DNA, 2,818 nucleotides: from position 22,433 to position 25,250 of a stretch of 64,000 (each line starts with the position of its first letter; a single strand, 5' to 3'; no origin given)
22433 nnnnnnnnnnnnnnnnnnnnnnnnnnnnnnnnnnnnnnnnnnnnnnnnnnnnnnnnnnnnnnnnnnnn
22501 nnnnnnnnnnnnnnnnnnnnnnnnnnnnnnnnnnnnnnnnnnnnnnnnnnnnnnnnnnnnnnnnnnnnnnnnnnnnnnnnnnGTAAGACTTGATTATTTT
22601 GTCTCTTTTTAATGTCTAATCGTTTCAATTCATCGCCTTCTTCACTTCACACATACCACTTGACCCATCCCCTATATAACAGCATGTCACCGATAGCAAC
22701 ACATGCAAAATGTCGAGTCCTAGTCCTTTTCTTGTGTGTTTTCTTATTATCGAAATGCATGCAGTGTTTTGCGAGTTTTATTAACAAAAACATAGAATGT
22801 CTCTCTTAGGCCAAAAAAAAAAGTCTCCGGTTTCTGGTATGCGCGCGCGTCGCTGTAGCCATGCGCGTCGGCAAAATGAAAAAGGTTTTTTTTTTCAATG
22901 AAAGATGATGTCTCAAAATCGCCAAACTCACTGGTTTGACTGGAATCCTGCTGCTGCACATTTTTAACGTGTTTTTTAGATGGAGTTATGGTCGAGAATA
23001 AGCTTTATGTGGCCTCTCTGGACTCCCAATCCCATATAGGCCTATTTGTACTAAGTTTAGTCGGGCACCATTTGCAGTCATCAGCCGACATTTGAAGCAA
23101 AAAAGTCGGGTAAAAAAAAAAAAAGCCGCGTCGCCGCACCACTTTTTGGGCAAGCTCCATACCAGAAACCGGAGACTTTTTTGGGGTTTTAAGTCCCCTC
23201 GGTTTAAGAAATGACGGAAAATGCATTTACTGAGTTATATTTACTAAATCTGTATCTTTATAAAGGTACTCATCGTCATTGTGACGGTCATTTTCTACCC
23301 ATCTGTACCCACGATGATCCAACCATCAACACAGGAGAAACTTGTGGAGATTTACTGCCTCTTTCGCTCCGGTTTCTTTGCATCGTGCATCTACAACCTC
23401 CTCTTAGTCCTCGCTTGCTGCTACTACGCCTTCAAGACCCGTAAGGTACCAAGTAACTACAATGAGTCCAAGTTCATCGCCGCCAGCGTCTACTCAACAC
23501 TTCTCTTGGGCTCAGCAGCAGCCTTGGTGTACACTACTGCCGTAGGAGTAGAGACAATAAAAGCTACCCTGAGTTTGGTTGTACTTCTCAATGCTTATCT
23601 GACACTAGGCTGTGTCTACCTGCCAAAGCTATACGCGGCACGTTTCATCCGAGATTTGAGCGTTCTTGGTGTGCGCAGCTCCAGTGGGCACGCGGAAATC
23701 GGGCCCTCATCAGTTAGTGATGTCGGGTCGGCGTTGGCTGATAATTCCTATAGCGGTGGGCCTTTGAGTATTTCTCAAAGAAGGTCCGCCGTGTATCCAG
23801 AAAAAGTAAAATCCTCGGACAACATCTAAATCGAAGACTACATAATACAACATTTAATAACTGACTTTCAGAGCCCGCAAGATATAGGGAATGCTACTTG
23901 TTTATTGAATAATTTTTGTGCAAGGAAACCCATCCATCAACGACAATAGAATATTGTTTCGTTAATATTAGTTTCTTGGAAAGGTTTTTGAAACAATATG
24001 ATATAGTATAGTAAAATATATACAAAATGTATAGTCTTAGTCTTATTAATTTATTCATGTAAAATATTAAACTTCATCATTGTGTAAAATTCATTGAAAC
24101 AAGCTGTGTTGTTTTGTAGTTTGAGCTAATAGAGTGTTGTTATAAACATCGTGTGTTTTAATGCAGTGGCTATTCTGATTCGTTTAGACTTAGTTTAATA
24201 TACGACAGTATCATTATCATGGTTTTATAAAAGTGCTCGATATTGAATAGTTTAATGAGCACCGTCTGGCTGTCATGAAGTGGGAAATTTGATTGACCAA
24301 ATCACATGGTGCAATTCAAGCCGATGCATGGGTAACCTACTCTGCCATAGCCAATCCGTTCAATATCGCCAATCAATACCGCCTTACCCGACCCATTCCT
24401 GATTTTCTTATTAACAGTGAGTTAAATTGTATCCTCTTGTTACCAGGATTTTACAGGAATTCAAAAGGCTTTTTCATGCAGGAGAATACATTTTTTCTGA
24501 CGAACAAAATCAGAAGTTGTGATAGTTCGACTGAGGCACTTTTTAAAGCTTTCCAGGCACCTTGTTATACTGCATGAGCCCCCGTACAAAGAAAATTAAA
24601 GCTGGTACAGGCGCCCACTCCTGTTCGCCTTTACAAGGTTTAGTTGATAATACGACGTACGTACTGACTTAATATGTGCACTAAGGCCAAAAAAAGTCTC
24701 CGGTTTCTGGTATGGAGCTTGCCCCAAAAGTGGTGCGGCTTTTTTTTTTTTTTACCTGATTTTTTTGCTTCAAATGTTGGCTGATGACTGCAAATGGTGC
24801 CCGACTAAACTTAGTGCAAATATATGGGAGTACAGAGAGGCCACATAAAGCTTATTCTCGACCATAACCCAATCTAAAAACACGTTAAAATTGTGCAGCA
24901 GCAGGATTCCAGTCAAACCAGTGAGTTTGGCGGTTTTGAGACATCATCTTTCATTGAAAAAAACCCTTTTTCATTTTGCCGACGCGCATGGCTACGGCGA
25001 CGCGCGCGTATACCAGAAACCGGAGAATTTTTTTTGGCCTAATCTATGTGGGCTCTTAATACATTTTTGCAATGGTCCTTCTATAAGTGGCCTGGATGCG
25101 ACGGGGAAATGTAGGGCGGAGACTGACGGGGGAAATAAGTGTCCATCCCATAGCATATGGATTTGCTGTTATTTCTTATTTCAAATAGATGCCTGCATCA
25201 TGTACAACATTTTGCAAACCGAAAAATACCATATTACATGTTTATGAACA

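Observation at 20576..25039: Inverted pair of MITEs brackets the terminal (TM4-TM7) exon of the mGluR-like GPCR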

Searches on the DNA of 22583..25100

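Call 45: search_rna_families(source=window, start=22583, end=25100, threshold=evalue, max_evalue=1)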
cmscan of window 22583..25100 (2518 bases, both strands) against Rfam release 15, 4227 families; matches with E-value up to 1: 0.
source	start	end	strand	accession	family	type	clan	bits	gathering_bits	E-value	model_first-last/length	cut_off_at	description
